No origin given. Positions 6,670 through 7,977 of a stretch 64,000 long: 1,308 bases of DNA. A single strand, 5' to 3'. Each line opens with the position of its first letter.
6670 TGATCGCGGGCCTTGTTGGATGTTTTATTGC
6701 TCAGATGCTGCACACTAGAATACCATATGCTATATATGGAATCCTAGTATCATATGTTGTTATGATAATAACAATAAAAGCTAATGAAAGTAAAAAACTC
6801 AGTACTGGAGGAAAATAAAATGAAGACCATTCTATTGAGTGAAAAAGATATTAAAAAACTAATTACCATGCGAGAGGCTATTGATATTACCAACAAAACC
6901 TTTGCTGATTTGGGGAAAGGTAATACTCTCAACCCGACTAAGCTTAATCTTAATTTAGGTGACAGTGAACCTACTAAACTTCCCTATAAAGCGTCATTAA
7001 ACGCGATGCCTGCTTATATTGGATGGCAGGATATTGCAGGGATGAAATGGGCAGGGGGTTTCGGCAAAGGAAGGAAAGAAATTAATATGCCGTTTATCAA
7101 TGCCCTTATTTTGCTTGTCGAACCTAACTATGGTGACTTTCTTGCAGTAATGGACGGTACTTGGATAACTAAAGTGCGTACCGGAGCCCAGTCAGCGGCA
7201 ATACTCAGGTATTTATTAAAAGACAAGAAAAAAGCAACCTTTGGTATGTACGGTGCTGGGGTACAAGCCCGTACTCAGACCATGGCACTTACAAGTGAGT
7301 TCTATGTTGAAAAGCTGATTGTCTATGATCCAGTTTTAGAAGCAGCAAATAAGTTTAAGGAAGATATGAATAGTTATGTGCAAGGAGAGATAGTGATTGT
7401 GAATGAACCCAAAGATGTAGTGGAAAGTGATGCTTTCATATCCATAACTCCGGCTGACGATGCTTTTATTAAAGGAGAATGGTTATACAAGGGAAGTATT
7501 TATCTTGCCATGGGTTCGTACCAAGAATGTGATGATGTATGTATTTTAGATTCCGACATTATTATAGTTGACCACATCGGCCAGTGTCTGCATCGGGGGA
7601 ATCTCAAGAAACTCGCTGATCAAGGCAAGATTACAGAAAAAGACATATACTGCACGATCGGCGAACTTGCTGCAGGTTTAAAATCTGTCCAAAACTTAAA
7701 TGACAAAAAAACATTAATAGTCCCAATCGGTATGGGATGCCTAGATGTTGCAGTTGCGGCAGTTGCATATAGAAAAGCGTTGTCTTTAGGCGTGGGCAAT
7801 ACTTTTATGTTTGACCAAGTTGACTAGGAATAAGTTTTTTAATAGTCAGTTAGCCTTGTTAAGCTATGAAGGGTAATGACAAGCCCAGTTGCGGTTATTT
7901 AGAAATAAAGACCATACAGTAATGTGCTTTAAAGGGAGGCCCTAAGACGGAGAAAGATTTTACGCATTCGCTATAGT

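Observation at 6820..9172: Opine dehydrogenase paired with an ornithine-cyclodeaminase/mu-crystallin family enzyme and an SSS symporter: candidate pathway for an N-carboxyalkyl amino acid (opine-type) metabolite in an anaerobic Firmicute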

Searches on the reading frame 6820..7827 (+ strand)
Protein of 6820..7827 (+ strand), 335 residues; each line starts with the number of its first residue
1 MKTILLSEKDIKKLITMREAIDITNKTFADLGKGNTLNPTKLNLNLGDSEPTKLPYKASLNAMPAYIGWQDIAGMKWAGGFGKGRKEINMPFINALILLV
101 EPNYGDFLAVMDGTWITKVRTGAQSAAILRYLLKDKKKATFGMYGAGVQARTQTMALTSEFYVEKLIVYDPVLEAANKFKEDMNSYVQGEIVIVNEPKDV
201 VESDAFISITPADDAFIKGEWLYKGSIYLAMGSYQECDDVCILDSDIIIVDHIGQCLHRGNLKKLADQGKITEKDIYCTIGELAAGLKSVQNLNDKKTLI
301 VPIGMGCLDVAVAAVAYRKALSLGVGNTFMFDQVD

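Call 4: search_protein_families(library=pfam, proteins=[window:6820-7827:+], max_evalue=0.01)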
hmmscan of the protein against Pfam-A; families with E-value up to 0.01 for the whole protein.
window:6820-7827:+ (335 aa): 1 family
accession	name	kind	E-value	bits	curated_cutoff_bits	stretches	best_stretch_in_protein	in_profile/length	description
PF02423.21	OCD_Mu_crystall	-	4e-42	144.7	24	1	2-322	2-312/314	Ornithine cyclodeaminase/mu-crystallin family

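Call 5: search_protein_families(library=ncbifam, proteins=[window:6820-7827:+], max_evalue=0.01)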
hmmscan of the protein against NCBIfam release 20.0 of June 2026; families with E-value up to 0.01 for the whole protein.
window:6820-7827:+ (335 aa): 14 families
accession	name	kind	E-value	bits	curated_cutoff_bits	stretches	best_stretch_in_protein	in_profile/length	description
TIGR02371.1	ala_DH_arch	equivalog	1.4e-53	182.1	409.15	1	2-328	1-321/325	alanine dehydrogenase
NF006379.0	PRK08618.1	equivalog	1.4e-46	159.3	417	1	5-329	3-324/326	ornithine cyclodeaminase family protein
TIGR03944.1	dehyd_SbnB_fam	equivalog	3.2e-40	138.1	326.9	1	4-327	2-322/327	2,3-diaminopropionate biosynthesis protein SbnB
NF006141.0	PRK08291.1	equivalog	1.2e-36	126.4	408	1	4-329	5-328/330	cyclodeaminase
TIGR02992.1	ectoine_eutC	equivalog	2e-32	112.6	471.65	1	5-329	3-325/326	ectoine utilization protein EutC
NF045643.1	ImmsucRedBhcD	equivalog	3.1e-27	95.7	500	1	4-326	2-316/321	iminosuccinate reductase BhcD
NF004793.0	PRK06141.1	equivalog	1.5e-24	86.5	322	1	6-320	4-311/314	bifunctional Delta(1)-pyrroline-2-carboxylate/Delta(1)-piperideine-2-carboxylate reductase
NF004848.0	PRK06199.1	subfamily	2.3e-21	76.3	362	1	59-329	77-370/379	tyramine oxidase subunit B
NF005296.0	PRK06823.1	equivalog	2.8e-21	75.8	438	1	66-318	57-311/315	ornithine cyclodeaminase family protein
NF005011.0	PRK06407.1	subfamily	5e-21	75.2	337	1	6-276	5-259/302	ornithine cyclodeaminase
NF005603.0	PRK07340.1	equivalog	5.8e-13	48.8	266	1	3-245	4-236/307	delta(1)-pyrroline-2-carboxylate reductase family protein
NF005762.1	PRK07589.1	equivalog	2.1e-11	43.4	350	1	76-273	68-268/334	ornithine cyclodeaminase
NF045512.1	PyrPipCarbRedLhpI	equivalog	1.2e-10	41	400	1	7-213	4-196/298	bifunctional Delta(1)-pyrroline-2-carboxylate/Delta(1)-piperideine-2-carboxylate reductase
NF047352.1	P_loop_sacsin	domain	0.0014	19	50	0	244-296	24-76/80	sacsin N-terminal ATP-binding-like domain-containing protein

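Call 7: search_solved_structures(query=window:6820-7827:+, max_evalue=0.001, show_alignments=1)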
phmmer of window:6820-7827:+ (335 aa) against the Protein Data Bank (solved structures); distinct sequences matched with E-value up to 0.001: 12.
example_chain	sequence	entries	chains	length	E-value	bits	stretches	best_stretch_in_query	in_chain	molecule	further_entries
1omo_A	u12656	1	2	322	3.8e-41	144.6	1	1-331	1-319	alanine dehydrogenase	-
1vll_A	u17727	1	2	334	4.3e-41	144.4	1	1-331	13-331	alanine dehydrogenase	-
6t3e_A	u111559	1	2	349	1.6e-38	136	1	4-328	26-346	DELTA1-pyrroline-2-carboxylate reductase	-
4m54_A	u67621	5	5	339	4e-25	92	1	60-329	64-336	Putative ornithine cyclodeaminase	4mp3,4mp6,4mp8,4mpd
4bv8_A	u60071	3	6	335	6.5e-22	81.4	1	56-318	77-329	THIOMORPHOLINE-CARBOXYLATE DEHYDROGENASE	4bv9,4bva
2i99_A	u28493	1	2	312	4.1e-21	78.8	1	56-317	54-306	Mu-crystallin homolog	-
6rqa_A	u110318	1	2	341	1.9e-14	56.9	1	4-325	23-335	iminosuccinate reductase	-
3hdj_A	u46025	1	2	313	2.6e-11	46.6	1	13-320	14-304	Probable ornithine cyclodeaminase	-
7rbp_A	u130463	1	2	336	3.7e-11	46.1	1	6-318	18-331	Ornithine cyclodeaminase/mu-crystallin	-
5yu0_A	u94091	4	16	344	1.9e-08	37.2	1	17-209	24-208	Lysine cyclodeaminase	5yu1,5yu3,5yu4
5gzi_B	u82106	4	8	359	2.2e-08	37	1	17-208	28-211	Lysine cyclodeaminase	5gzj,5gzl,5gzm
7cxs_B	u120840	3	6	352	2.6e-07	33.4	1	99-329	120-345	CmnK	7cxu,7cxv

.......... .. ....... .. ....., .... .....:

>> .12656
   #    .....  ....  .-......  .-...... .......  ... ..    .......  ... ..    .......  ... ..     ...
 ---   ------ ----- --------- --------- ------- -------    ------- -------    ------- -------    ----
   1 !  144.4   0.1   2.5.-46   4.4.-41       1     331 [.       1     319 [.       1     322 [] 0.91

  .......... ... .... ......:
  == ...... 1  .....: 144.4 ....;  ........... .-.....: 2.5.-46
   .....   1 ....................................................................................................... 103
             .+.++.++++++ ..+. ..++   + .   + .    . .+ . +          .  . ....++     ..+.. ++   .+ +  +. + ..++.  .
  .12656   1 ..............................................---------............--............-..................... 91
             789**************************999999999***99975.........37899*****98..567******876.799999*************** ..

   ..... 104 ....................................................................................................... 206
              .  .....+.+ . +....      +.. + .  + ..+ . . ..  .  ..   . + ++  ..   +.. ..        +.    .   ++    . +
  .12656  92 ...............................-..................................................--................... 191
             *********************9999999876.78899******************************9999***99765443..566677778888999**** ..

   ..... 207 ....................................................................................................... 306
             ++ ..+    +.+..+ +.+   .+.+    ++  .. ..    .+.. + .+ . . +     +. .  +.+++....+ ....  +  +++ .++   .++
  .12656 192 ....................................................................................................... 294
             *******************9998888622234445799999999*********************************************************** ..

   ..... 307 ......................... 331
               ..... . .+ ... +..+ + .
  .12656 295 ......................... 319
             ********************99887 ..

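Call 21: find_homologous_proteins(query=window:6820-7827:+, max_evalue=1e-20)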
Query window:6820-7827:+ (335 aa): 758 proteins with E <= 1e-20 among 4960 candidates; the best 120 are listed.
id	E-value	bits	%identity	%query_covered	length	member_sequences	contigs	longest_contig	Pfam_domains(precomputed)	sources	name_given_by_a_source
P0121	1.1e-220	750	100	100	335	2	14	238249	PF02423.22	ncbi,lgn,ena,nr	ncbi:MAG: ornithine cyclodeaminase family protein [Bacillota bacterium]|nr:ornithine cyclodeaminase 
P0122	4.9e-169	580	75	100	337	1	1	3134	PF02423.22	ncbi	-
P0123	3.2e-159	547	71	99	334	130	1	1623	PF02423.22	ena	-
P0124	1.7e-158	545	71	99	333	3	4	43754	PF02423.22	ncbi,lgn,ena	-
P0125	2.5e-157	541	69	99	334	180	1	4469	PF02423.22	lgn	-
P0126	7.2e-157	540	70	99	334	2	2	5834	PF02423.22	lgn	-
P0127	2.4e-156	538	70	99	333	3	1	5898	PF02423.22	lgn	-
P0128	4.8e-156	537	70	99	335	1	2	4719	PF02423.22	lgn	-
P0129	1.2e-154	533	68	99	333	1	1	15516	PF02423.22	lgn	-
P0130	4.8e-152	524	68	99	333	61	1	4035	PF02423.22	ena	-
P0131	4.0e-151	521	68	99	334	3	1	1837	PF02423.22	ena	-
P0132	7.8e-150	517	67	99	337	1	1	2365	PF02423.22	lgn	-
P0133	2.4e-148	512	67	99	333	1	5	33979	PF02423.22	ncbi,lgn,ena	-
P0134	2.3e-146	505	66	99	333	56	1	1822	PF02423.22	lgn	-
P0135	2.2e-145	502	67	96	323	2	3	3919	PF02423.22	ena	-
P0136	3.3e-139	482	64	99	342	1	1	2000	PF02423.22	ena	-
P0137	1.6e-137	476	64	99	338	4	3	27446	PF02423.22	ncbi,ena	-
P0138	7.5e-128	444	59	99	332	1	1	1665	PF02423.22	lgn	-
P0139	1.5e-127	443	70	81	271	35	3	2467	PF02423.22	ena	-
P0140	4.4e-127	442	59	99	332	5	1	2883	PF02423.22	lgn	-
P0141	1.3e-126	440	71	80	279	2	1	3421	PF02423.22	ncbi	-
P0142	1.4e-125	437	57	99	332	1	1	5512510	PF02423.22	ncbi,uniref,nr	ncbi:ornithine cyclodeaminase family protein [Petroclostridium sp. X23]|uniref:ornithine cyclodeamin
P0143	1.5e-125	437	59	99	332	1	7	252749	PF02423.22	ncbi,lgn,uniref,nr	ncbi:ornithine cyclodeaminase family protein [Lutispora saccharofermentans]|uniref:Ornithine cyclode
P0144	2.2e-123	430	58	99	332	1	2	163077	PF02423.22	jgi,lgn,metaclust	metaclust:\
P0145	4.8e-123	429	58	99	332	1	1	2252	PF02423.22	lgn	-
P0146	1.6e-122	427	57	99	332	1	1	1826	PF02423.22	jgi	-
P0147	1.6e-121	424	58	99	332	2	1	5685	PF02423.22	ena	-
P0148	2.1e-121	423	57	99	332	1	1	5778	PF02423.22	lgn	-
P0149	3.6e-121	422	57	99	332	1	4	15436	PF02423.22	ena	-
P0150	3.0e-120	419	57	99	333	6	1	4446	PF02423.22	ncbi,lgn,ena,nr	ncbi:MAG: ornithine cyclodeaminase family protein [Lachnospiraceae bacterium]|nr:ornithine cyclodeam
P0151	3.6e-120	419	54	99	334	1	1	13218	PF02423.22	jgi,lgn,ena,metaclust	metaclust:\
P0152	4.5e-120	419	71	78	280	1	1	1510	PF02423.22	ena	-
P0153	8.1e-120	418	59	94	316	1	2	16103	PF02423.22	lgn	-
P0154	1.3e-119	417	61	95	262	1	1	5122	PF02423.22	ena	-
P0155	4.2e-118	412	58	94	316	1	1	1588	PF02423.22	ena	-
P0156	4.4e-113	396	55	99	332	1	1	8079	PF02423.22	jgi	jgi:ornithine cyclodeaminase/alanine dehydrogenase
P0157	5.5e-112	392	53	99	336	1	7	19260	PF02423.22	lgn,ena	-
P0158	7.3e-112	392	54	99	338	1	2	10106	PF02423.22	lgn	-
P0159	3.6e-110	386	53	99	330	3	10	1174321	PF02423.22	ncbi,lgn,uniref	ncbi:MAG: ornithine cyclodeaminase family protein [Sedimentibacter sp.]|uniref:ornithine cyclodeamin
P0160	5.0e-110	386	53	99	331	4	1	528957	PF02423.22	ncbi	-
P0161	1.2e-109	385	53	99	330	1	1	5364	PF02423.22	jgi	jgi:ornithine cyclodeaminase/alanine dehydrogenase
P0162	3.4e-109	383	52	99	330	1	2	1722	PF02423.22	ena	-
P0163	4.2e-109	383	52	99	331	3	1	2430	PF02423.22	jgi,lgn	jgi:ornithine cyclodeaminase/alanine dehydrogenase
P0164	2.0e-108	381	53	99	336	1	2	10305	PF02423.22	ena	-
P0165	3.1e-108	380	53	99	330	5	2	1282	PF02423.22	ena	-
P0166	3.3e-108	380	52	99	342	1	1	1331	PF02423.22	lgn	-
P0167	1.2e-107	378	52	99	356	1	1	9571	PF02423.22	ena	-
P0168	2.1e-107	377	52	99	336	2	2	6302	PF02423.22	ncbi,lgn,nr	ncbi:MAG: ornithine cyclodeaminase family protein [Clostridiales bacterium]|nr:ornithine cyclodeamin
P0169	3.9e-107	376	50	98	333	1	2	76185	PF02423.22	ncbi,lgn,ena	-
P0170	4.7e-107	376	50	98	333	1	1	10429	PF02423.22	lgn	-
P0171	5.0e-107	376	52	99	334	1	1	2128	PF02423.22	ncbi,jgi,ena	-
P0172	7.0e-107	376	52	99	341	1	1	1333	PF02423.22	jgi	jgi:ornithine cyclodeaminase/alanine dehydrogenase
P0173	7.2e-107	375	51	99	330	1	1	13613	PF02423.22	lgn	-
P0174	9.4e-107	375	52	99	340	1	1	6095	PF02423.22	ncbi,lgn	-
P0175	1.3e-106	375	50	99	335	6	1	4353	PF02423.22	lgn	-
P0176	1.5e-106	374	51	99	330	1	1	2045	PF02423.22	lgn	-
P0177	1.9e-106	374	52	99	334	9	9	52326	PF02423.22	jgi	jgi:ornithine cyclodeaminase/alanine dehydrogenase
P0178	2.9e-106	373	50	99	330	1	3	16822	PF02423.22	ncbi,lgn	-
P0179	3.2e-106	373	51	99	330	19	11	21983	PF02423.22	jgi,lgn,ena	-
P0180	3.4e-106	373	51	98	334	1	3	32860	PF02423.22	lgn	-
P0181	3.6e-106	373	50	99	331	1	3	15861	PF02423.22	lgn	-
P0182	4.1e-106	373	53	99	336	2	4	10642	PF02423.22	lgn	-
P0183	5.0e-106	373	50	99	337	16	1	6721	PF02423.22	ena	-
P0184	5.9e-106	372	52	99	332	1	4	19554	PF02423.22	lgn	-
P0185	6.7e-106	372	50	98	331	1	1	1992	PF02423.22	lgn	-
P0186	7.7e-106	372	50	99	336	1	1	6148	PF02423.22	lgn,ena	-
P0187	1.1e-105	372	51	99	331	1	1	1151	PF02423.22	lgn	-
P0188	1.4e-105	371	50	98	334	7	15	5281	PF02423.22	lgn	-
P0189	1.5e-105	371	52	99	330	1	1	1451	PF02423.22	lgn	-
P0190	1.6e-105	371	52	99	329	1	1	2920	PF02423.22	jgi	-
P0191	1.6e-105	371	50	99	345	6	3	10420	PF02423.22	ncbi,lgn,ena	-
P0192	1.7e-105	371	51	99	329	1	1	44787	PF02423.22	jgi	jgi:ornithine cyclodeaminase/alanine dehydrogenase-like protein (mu-crystallin family)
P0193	1.9e-105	371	52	99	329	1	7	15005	PF02423.22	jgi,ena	-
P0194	2.2e-105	371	52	99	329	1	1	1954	PF02423.22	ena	-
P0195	2.4e-105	370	51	99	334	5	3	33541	PF02423.22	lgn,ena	-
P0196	2.5e-105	370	52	99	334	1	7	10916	PF02423.22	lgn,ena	-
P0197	2.6e-105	370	50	99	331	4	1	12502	PF02423.22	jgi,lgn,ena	-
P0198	2.6e-105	370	50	99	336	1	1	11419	PF02423.22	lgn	-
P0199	3.9e-105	370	52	99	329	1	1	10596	PF02423.22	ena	-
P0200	4.3e-105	370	50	98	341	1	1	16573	PF02423.22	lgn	-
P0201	4.3e-105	370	50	99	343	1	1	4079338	PF02423.22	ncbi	ncbi:ornithine cyclodeaminase family protein [Clostridiaceae bacterium 35-E11]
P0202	4.6e-105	370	51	99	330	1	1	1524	PF02423.22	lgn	-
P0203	6.1e-105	369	51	99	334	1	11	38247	PF02423.22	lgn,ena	-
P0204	6.1e-105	369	51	99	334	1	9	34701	PF02423.22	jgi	jgi:ornithine cyclodeaminase/alanine dehydrogenase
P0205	6.1e-105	369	52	99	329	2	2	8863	PF02423.22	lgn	-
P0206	6.9e-105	369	52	99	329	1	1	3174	PF02423.22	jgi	-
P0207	7.8e-105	369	52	99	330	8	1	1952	PF02423.22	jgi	-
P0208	7.8e-105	369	51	99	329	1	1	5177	PF02423.22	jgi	jgi:ornithine cyclodeaminase/alanine dehydrogenase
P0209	7.9e-105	369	52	99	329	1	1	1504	PF02423.22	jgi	-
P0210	8.4e-105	369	51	99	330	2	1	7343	PF02423.22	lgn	-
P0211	9.2e-105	369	50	99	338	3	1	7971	PF02423.22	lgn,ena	-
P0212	9.4e-105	369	49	99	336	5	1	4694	PF02423.22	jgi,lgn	-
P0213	1.4e-104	368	52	98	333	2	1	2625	PF02423.22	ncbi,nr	ncbi:MAG: ornithine cyclodeaminase family protein [Clostridia bacterium]|nr:ornithine cyclodeaminase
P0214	1.4e-104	368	50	99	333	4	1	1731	PF02423.22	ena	-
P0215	1.4e-104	368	50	99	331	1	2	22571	PF02423.22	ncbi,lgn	ncbi:MAG: ornithine cyclodeaminase family protein [Thermovirgaceae bacterium]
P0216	1.6e-104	368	49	99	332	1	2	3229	PF02423.22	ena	-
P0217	1.7e-104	368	51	99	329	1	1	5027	PF02423.22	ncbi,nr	ncbi:MAG: alanine dehydrogenase [candidate division NC10 bacterium RBG_16_65_8]|nr:MAG: alanine dehy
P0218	1.7e-104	368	50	99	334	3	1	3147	PF02423.22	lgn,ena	-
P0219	1.8e-104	368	51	99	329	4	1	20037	PF02423.22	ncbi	-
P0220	2.0e-104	367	49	99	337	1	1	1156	PF02423.22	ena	-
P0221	2.0e-104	367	47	99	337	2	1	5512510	PF02423.22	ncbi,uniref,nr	ncbi:ornithine cyclodeaminase family protein [Petroclostridium sp. X23]|uniref:ornithine cyclodeamin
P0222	2.3e-104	367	49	99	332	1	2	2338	PF02423.22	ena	-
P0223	2.4e-104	367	51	99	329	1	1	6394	PF02423.22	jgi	-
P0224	2.5e-104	367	51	99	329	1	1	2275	PF02423.22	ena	-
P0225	2.5e-104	367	51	99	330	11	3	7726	PF02423.22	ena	-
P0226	2.6e-104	367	51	99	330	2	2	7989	PF02423.22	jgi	-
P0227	2.7e-104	367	49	99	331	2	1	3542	PF02423.22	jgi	-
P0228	2.8e-104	367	48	99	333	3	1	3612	PF02423.22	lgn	-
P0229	2.9e-104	367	52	99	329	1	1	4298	PF02423.22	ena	-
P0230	3.2e-104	367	51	99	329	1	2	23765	PF02423.22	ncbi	-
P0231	3.2e-104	367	52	99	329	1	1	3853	PF02423.22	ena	-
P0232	3.5e-104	367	51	99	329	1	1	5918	PF02423.22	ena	-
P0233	3.7e-104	367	52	99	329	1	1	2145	PF02423.22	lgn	-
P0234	3.9e-104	366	51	99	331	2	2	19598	PF02423.22,PF01488.27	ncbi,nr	ncbi:MAG: ornithine cyclodeaminase family protein [Bacillota bacterium]|nr:ornithine cyclodeaminase 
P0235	4.3e-104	366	51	99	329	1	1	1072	PF02423.22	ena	-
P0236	4.6e-104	366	50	99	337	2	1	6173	PF02423.22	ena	-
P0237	4.9e-104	366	50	99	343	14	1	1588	PF02423.22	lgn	-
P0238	8.1e-104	365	52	99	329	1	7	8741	PF02423.22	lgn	-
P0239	9.3e-104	365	51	99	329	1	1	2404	PF02423.22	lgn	-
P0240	9.4e-104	365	50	99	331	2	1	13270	PF02423.22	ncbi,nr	ncbi:MAG: ornithine cyclodeaminase family protein [Synergistales bacterium]|nr:ornithine cyclodeamin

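Call 22: find_encoding_contigs(protein=P0124, flank=7000, max_places=3)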
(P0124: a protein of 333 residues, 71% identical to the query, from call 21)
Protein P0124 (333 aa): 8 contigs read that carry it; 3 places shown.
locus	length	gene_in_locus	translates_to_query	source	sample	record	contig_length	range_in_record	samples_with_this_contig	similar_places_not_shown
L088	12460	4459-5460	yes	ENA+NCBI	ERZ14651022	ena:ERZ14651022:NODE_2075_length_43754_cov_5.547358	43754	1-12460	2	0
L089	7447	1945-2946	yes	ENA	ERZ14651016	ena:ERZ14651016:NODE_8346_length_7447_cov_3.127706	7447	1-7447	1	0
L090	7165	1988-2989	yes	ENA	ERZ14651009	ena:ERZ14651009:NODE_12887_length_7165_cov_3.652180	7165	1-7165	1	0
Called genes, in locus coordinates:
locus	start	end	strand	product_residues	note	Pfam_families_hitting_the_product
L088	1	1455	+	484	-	?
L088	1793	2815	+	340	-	PF03462:PCRF, PF00472:RF-1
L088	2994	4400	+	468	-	PF00474:SSF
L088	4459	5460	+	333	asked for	PF02423:OCD_Mu_crystall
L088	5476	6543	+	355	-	PF01210:NAD_Gly3P_dh_N (weak), PF02317:Octopine_DH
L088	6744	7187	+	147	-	PF01842:ACT (weak)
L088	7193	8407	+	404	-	PF03447:NAD_binding_3, PF00742:Homoserine_dh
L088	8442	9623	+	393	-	PF01676:Metalloenzyme, PF10143:PhosphMutase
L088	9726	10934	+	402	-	PF00696:AA_kinase, PF01842:ACT (weak), PF22468:ACT_9, PF13840:ACT_7, PF22468:ACT_9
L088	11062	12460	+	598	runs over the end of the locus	PF02743:dCache_1, PF00672:HAMP (weak), PF06580:His_kinase, PF02518:HATPase_c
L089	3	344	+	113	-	?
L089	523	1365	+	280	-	PF00474:SSF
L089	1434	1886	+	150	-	PF00474:SSF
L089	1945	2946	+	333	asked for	PF02423:OCD_Mu_crystall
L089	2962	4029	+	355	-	PF01210:NAD_Gly3P_dh_N (weak), PF02317:Octopine_DH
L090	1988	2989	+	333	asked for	PF02423:OCD_Mu_crystall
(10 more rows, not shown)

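Call 23: find_encoding_contigs(protein=P0133, flank=7000, max_places=2)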
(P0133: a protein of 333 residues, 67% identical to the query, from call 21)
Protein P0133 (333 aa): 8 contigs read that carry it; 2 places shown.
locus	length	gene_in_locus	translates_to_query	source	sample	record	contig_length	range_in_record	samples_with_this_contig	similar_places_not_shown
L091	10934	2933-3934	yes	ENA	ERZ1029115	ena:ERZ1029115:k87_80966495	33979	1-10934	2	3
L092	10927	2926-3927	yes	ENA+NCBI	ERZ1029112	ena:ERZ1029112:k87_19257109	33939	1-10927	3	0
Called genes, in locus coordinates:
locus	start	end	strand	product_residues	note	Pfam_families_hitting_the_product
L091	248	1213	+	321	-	PF00389:2-Hacid_dh, PF02826:2-Hacid_dh_C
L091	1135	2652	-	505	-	PF00376:MerR, PF13411:MerR_1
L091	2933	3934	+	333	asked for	PF02423:OCD_Mu_crystall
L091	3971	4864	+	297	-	PF00892:EamA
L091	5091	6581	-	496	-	PF03553:Na_H_antiporter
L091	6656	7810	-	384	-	PF00465:Fe-ADH, PF13685:Fe-ADH_2, PF25137:ADH_Fe_C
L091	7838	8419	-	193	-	-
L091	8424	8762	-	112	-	-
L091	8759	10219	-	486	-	PF00474:SSF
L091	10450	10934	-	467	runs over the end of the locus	PF00989:PAS (weak), PF08448:PAS_4, PF13426:PAS_9 (faint), PF00158:Sigma54_activat, PF14532:Sigma54_activ_2, PF25601:AAA_lid_14, PF02954:HTH_8, PF18024:HTH_50, +1 more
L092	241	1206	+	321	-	PF00389:2-Hacid_dh, PF02826:2-Hacid_dh_C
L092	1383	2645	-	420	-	PF00376:MerR, PF13411:MerR_1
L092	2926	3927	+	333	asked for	PF02423:OCD_Mu_crystall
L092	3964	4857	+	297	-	PF00892:EamA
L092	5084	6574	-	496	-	PF03553:Na_H_antiporter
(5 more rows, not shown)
